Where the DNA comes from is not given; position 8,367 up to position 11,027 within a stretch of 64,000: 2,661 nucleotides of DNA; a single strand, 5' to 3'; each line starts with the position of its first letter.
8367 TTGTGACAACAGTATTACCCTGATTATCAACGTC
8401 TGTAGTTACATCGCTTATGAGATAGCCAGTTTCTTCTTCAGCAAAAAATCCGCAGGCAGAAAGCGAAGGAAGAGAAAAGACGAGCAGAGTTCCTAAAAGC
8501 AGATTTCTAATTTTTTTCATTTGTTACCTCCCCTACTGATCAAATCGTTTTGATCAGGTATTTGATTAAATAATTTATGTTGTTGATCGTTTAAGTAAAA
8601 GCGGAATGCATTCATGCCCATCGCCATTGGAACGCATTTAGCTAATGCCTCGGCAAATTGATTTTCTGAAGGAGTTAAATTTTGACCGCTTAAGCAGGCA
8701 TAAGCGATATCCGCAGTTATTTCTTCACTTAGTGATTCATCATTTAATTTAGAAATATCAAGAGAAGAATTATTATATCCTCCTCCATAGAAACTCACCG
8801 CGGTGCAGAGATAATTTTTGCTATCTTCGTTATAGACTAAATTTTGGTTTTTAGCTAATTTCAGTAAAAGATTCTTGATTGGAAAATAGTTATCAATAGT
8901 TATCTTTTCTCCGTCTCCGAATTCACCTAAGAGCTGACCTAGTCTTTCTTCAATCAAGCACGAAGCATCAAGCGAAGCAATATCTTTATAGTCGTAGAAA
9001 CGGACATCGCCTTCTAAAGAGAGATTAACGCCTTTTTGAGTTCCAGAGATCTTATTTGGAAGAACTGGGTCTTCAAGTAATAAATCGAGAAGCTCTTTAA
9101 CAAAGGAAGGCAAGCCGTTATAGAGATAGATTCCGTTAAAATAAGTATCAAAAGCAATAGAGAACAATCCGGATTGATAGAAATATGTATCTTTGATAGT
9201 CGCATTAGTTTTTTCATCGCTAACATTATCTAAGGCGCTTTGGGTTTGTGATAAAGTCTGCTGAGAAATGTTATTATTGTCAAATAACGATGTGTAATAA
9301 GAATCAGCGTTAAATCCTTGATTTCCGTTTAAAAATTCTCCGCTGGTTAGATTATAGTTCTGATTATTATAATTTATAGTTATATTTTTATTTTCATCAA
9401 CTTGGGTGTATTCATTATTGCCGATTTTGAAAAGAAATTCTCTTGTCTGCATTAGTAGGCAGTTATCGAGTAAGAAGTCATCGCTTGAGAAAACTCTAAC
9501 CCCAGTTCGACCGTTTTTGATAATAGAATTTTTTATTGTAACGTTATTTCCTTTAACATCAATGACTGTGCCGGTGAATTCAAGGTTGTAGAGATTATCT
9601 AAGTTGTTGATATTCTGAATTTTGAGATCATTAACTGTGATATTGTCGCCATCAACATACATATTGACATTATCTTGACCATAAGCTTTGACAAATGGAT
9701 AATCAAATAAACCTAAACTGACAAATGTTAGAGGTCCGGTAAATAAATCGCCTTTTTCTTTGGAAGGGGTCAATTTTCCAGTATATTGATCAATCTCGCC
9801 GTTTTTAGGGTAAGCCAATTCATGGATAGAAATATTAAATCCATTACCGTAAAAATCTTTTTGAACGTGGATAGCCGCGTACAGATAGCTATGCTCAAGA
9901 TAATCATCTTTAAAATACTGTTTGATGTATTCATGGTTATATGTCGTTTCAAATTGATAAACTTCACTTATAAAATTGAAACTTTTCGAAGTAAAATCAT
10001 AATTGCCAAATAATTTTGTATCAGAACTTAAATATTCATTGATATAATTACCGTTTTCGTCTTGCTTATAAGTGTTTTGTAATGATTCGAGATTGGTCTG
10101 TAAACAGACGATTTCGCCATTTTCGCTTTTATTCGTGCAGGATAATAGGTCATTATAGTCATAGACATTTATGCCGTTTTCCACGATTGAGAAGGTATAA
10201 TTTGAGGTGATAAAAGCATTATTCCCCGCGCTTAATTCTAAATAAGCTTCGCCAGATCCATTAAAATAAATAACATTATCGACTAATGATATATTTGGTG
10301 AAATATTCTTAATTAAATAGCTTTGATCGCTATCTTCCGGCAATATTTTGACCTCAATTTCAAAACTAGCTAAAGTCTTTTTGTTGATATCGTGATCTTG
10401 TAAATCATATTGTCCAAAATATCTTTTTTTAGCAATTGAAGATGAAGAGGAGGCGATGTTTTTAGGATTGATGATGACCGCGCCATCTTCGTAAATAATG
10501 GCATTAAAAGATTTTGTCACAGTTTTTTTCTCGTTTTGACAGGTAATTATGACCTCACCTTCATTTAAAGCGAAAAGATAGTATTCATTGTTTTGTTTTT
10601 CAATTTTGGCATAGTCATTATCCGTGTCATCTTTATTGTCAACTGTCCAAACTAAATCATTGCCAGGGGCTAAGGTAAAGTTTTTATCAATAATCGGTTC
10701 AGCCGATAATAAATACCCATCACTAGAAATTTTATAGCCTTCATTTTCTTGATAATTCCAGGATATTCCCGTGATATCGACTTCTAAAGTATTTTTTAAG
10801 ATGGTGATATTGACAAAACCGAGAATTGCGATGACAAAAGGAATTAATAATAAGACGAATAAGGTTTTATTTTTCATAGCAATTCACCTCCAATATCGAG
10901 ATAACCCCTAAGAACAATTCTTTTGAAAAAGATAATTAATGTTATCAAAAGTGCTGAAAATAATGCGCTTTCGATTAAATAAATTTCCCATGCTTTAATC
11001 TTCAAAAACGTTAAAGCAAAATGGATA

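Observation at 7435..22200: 11-gene, tightly coupled minus-strand operon of secreted beta-helix proteins, TasA-like proteins, a SipW-type peptidase, an ABC transporter and a membrane McrB-like NTPase: candidate undescribed surface-structure assembly locus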

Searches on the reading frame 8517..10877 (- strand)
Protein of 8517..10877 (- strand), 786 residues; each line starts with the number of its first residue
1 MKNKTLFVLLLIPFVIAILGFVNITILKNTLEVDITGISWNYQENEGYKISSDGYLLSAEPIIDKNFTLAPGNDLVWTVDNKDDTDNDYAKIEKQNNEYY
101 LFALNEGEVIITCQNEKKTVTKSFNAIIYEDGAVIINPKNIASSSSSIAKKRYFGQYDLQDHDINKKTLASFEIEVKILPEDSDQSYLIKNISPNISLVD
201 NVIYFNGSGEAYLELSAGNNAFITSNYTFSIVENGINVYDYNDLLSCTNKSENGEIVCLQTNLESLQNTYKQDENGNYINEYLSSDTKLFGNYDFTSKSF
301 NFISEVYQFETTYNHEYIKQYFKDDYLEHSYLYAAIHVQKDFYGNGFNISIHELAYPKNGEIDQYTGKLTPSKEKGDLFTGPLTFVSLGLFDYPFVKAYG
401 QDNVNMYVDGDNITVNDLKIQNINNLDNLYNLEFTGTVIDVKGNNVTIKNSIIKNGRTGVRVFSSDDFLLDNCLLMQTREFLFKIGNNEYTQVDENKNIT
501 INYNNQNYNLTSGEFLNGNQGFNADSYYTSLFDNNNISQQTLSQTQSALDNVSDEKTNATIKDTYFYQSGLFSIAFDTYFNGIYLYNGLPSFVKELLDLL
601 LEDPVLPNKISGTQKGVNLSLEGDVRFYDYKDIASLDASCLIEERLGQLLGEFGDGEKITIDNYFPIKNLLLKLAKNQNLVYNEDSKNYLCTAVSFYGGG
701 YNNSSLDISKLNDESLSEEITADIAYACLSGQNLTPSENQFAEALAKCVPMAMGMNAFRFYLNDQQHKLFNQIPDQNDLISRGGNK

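Call 4: search_protein_families(library=pfam, proteins=[window:8517-10877:-], max_evalue=0.1)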
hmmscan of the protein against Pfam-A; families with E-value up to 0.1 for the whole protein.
window:8517-10877:- (786 aa): 1 family
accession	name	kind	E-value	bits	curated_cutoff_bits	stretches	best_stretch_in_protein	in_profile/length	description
PF25692.1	Phage_depo_C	-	0.0019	19.1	25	1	402-471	7-75/90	Phage depolymerase C-terminal beta sandwich domain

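Call 5: search_protein_families(library=ncbifam, proteins=[window:8517-10877:-], max_evalue=0.1)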
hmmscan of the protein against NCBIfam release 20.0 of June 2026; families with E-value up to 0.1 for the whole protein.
window:8517-10877:- (786 aa): 0 families

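Call 9: search_protein_families(library=padloc, proteins=[window:8517-10877:-], max_evalue=0.01)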
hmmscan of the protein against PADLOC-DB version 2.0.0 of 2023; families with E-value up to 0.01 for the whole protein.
window:8517-10877:- (786 aa): 0 families

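Call 10: search_protein_families(library=phrogs, proteins=[window:8517-10877:-], max_evalue=0.01)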
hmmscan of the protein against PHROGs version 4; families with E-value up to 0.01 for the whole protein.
window:8517-10877:- (786 aa): 0 families

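Call 26: find_homologous_proteins(query=window:8517-10877:-, max_evalue=0.001)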
Query window:8517-10877:- (786 aa): 551 proteins with E <= 0.001 among 8000 candidates; the best 120 are listed.
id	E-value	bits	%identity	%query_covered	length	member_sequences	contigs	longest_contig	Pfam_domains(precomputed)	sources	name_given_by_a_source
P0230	0.0e+0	1699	97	100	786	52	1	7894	-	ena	-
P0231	0.0e+0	1077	61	100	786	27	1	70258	-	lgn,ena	-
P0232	1.4e-236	805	49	99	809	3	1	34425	-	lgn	-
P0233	1.3e-234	799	51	99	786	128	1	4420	-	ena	-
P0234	9.3e-232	790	49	99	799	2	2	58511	-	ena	-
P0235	7.0e-231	787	51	99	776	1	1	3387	-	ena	-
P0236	8.5e-231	786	51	99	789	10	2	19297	-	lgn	-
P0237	2.2e-230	785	49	99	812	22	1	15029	-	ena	-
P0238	7.1e-215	734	47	100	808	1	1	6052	-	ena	-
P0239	2.0e-204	699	46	99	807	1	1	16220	-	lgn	-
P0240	2.8e-204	699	46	99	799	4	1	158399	-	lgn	-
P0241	2.4e-202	692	46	100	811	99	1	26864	-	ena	-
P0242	3.8e-199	682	44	99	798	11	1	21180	-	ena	-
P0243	2.2e-196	673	45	100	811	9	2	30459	-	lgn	-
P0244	7.4e-195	668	45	99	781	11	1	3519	-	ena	-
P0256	3.1e-180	619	41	99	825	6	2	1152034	-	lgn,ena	-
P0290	1.3e-172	594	41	98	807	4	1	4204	PF13229.13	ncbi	-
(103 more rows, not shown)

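Call 30: find_encoding_contigs(protein=P0256, flank=10000, max_places=1)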
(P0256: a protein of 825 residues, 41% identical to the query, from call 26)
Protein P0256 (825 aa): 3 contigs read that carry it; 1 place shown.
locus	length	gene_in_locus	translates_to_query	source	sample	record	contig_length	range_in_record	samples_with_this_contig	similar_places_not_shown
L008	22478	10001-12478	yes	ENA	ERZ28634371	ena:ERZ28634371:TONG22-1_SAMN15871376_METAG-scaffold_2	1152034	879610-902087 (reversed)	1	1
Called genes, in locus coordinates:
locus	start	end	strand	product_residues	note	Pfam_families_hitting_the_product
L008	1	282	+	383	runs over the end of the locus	PF13303:PTS_EIIC_2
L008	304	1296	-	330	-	PF01370:Epimerase, PF04321:RmlD_sub_bind (faint), PF05368:NmrA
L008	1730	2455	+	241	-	-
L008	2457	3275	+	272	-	-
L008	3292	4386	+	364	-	-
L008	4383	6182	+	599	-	-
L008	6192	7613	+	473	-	PF09823:DUF2357 (weak)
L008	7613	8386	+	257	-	PF00005:ABC_tran, PF13304:AAA_21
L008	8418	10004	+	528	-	PF16949:ABC_tran_2 (weak)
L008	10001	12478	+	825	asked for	-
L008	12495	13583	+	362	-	PF09479:Flg_new (weak)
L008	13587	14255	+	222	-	-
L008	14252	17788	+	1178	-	PF09479:Flg_new (weak)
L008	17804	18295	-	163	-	PF14512:TM1586_NiRdase (faint), PF00881:Nitroreductase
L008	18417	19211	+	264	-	PF13350:Y_phosphatase3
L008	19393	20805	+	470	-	PF00005:ABC_tran, PF17912:OB_MalK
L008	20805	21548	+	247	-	PF00005:ABC_tran, PF13304:AAA_21 (weak)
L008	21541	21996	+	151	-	-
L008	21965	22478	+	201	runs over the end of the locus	-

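Call 31: find_related_loci(query=A3, collection=genome_contigs, flank=10000)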
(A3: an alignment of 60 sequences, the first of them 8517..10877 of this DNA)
Query A3 (786 aa) in genome_contigs; peptide patterns used: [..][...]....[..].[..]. (x = any residue, [..] = any of these).
253 stretches matched a pattern; 213 encode a relative of the query (tblastn E <= 1e-3); the best 80 are kept; 80 distinct loci.
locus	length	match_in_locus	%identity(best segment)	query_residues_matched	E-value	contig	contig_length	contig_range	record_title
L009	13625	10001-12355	61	1-783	0e+0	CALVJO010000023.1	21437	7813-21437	MAG: uncultured Bacilli bacterium isolate BRZ_SF__bin36 genome assembly, contig: BRZ_SF__NODE_3160_length_21437_cov_11.8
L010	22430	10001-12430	49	4-785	0e+0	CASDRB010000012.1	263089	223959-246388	uncultured bacterium isolate SI.B26.metabat-bins.28 genome assembly, contig: SI.B26.metabat-bins.28.fa_k141_271174, whol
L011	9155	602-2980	46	1-782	0e+0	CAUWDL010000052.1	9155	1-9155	MAG: uncultured Bacilli bacterium isolate SRS15957007__bin16 genome assembly, contig: SRS15957007_NODE_4134_length_9155_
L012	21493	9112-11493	44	1-782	0e+0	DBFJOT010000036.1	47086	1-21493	MAG TPA_asm: Candidatus Onthovivens sp. isolate MAG8465 contig36, whole genome shotgun sequence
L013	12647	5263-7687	48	4-784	0e+0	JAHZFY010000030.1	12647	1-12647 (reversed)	MAG: bacterium isolate HRGM_Genome_2996 HRGM_Genome_2996_30, whole genome shotgun sequence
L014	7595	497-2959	41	1-781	0e+0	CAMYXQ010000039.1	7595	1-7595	MAG TPA_asm: uncultured Bacillales bacterium isolate SRR10912534_bin.23_metaWRAP_v1.3_MAG genome assembly, contig: ERZ14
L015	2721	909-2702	52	4-600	0e+0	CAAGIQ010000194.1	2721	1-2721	MAG TPA_asm: Bacilli bacterium, isolate HGM10890, WGS project CAAGIQ010000000 data, contig: SRS476289_51_k119_314276, wh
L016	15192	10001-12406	43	1-783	0e+0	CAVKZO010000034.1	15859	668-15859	Lachnospiraceae bacterium isolate H07658-L1_cleanbin_000009 genome assembly, contig: Spades_H07658-L1_contig_819, whole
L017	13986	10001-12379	40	1-774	1e-177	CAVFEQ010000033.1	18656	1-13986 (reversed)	Paludibacteraceae bacterium isolate G02652-L1_cleanbin_000026 genome assembly, contig: Spades_G02652-L1_contig_1816, who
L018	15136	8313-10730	41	1-779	3e-176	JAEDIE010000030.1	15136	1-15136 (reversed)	MAG: Bacilli bacterium isolate MAG154 NODE_3500_length_15136_cov_5.624428, whole genome shotgun sequence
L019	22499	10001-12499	41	1-782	2e-175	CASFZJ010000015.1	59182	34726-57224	uncultured bacterium isolate O80_L2_310310_idba_bin.52 genome assembly, contig: O80_L2_310310_idba_bin.52.fa_scaffold_61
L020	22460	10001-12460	40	1-780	1e-174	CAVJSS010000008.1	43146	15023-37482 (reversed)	uncultured Eubacteriales bacterium isolate H07682-L1_cleanbin_000032 genome assembly, contig: Spades_H07682-L1_contig_56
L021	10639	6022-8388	42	1-780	3e-174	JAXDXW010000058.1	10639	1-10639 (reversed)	MAG: Candidatus Onthovivens sp. isolate SUG2468 k141_3019751, whole genome shotgun sequence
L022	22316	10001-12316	41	1-765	1e-172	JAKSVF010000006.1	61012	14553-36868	MAG: Bacilli bacterium isolate Horse_feces352 MAG352_6, whole genome shotgun sequence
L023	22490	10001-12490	40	2-775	2e-171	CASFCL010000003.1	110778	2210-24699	uncultured bacterium isolate O103_L3_316316_idba_bin.85 genome assembly, contig: O103_L3_316316_idba_bin.85.fa_scaffold_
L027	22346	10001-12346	38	2-763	5e-167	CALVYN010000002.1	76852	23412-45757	MAG: uncultured Bacilli bacterium isolate BRZ_QA__bin53 genome assembly, contig: BRZ_QA__NODE_354_length_76852_cov_5.848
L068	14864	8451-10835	38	1-776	1e-138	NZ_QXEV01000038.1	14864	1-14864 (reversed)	Anaeroplasma bactoclasticum strain ATCC 27112 EI71DRAFT_scaffold00038.38, whole genome shotgun sequence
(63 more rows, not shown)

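Call 41: predict_structure(alignment_id=A3)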
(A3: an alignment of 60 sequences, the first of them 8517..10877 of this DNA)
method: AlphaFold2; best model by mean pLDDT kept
length: 786 residues; sequences in the alignment: 60
mean_pLDDT: 88.6   pTM: 0.90
mean pLDDT of the five models: 88.6, 88.5, 86.6, 86.6, 86.5
residues with pLDDT >= 90: 468; 70-90: 269; 50-70: 36; < 50: 13
segments of 3 or more residues with pLDDT < 50: 19-28
pLDDT, mean of each block of 10 residues (from residue 1): 62 61 47 83 92 94 83 91 88 94 94 91 93 91 86 95 96 92 84 96 97 92 91 98 98 97 95 93 92 94 94 92 91 97 97 93 78 90 87 83 97 98 88 95 97 97 97 96 95 92 85 87 84 73 86 92 95 93 86 80 86 94 94 85 71 65 87 92 90 92 94 85 90 82 81 91 81 89 66
secondary structure, 60 per line:
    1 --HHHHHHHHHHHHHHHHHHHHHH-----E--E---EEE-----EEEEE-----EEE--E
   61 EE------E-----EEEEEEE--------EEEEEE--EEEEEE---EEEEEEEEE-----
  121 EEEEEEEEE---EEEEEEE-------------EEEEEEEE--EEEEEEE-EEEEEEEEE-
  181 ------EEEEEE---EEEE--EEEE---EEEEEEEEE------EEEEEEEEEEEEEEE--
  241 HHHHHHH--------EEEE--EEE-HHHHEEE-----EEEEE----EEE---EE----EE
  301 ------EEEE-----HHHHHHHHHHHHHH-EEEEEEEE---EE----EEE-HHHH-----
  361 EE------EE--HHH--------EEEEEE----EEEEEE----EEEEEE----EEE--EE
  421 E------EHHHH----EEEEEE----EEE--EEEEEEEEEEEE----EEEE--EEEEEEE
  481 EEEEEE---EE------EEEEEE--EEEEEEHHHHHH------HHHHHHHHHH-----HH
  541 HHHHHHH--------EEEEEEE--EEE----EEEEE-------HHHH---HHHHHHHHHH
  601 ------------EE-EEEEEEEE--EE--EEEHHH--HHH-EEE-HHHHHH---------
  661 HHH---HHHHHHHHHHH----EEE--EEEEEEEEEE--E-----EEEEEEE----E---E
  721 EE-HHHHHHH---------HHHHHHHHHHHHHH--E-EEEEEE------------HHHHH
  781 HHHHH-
elements in order (helices of 4 or more, strands of 3 or more residues): H3-24 E37-39 E45-49 E55-57 E60-62 E75-81 E90-95 E98-103 E107-115 E121-129 E133-139 E153-160 E163-169 E171-179 E187-192 E196-199 E202-205 E209-217 E224-238 H241-247 E256-259 E262-264 H266-269 E270-272 E278-282 E287-289 E307-310 H316-329 E331-338 E348-350 H352-355 E384-389 E394-399 E404-409 E414-416 E419-421 H429-432 E437-442 E447-449 E452-463 E468-471 E474-486 E498-503 E506-511 H512-517 H524-533 H539-547 E556-562 E565-567 E572-576 H584-587 H591-600 E616-623 E630-632 E642-644 H646-651 H667-677 E682-684 E687-696 E705-711 E720-722 H724-730 H740-753 E758-763 H776-785

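Call 85: search_protein_families(library=pfam, proteins=[L068:124-6090:+, L068:10880-13573:+, L068:13578-14582:+, L008:13587-14255:+, L008:14252-17788:+, L027:5293-6000:+, L027:13170-16430:+], max_evalue=0.001)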
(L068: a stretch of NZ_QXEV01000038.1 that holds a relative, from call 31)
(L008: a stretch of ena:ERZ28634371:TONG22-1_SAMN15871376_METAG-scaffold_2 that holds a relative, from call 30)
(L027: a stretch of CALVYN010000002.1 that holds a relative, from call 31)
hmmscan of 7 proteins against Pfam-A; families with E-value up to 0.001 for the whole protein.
L068:124-6090:+ (1988 aa): 1 family
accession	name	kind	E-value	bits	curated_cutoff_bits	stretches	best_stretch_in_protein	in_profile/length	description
PF09479.16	Flg_new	-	4.3e-06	27.2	27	1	1305-1373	4-65/65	Listeria-Bacteroides repeat domain (List_Bact_rpt)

L068:10880-13573:+ (897 aa): 3 families
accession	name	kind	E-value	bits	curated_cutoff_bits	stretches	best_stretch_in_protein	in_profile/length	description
PF02368.24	Big_2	-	1e-11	45.1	22.8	0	359-401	28-70/79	Bacterial Ig-like domain (group 2)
PF04892.17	VanZ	-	6.3e-08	33.7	30.1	1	796-880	55-124/126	VanZ like family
PF22359.2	Big-like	-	3.6e-05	24.4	27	0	366-397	2-33/48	Bacterial Ig-like domain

L068:13578-14582:+ (334 aa): 1 family
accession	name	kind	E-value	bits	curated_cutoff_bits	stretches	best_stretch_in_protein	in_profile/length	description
PF06541.16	ABC_trans_CmpB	-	7.1e-26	91.6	25.9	1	33-189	3-150/151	Putative ABC-transporter type IV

L008:13587-14255:+ (222 aa): 0 families

L008:14252-17788:+ (1178 aa): 1 family
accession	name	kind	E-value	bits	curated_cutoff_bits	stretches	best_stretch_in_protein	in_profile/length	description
PF09479.16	Flg_new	-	9.2e-14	51.8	27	2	529-597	2-64/65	Listeria-Bacteroides repeat domain (List_Bact_rpt)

L027:5293-6000:+ (235 aa): 0 families

L027:13170-16430:+ (1086 aa): 2 families
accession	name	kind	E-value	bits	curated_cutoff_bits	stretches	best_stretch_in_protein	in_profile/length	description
PF09479.16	Flg_new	-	1.7e-08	34.9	27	1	52-125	1-63/65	Listeria-Bacteroides repeat domain (List_Bact_rpt)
PF01079.26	Hint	-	0.00022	21.3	29.7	1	862-941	11-91/213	Hint module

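Call 105: find_related_loci(query=A3, collection=viral_contigs, flank=3000)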
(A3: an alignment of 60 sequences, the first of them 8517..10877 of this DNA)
Query A3 (786 aa) in viral_contigs; peptide patterns used: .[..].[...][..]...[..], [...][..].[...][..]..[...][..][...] (x = any residue, [..] = any of these).
247 stretches matched a pattern, but none encodes a relative of the query by tblastn (E <= 1e-3).
